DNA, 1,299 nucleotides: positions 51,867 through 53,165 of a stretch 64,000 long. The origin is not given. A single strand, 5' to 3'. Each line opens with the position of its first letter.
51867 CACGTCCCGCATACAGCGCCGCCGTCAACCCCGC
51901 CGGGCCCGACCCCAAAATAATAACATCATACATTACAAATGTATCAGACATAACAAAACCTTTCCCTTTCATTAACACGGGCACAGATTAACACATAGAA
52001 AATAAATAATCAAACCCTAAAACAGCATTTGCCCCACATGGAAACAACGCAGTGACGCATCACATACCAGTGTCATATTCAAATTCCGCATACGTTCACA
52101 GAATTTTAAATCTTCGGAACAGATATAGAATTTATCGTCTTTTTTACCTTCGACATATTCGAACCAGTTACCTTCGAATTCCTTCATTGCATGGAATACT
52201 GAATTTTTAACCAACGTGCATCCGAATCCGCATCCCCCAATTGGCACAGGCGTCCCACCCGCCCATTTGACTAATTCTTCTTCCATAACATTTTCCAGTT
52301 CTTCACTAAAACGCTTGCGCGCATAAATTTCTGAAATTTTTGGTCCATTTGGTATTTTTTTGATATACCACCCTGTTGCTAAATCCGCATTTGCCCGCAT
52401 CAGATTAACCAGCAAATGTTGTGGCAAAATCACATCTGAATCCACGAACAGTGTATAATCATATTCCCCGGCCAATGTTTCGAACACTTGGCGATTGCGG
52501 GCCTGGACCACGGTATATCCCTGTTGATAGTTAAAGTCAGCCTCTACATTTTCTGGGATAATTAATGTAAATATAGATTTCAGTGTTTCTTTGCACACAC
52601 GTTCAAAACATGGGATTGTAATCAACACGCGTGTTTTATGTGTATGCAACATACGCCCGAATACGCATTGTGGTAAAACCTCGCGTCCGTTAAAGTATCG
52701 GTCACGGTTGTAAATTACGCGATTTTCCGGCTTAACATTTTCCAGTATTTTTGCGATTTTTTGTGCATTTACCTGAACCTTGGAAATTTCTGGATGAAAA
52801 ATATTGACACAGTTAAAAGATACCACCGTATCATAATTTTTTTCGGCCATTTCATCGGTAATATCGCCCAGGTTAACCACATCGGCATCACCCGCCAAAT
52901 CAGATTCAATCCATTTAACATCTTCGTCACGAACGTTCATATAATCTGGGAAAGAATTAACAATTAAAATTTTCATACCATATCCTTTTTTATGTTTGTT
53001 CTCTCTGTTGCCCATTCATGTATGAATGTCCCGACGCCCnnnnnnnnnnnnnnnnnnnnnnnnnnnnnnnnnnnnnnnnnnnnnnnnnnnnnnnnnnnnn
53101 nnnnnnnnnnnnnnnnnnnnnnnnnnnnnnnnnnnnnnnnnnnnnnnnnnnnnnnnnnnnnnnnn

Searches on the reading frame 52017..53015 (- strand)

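Call 28: search_protein_families(library=pfam, proteins=[window:52017-53015:-], max_evalue=0.001)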
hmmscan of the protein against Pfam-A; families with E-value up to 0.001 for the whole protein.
window:52017-53015:- (332 aa): 1 family
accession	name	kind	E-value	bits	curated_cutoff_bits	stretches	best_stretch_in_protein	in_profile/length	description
PF03452.20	Anp1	-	0.00012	22.1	28.8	1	170-214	122-167/263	Anp1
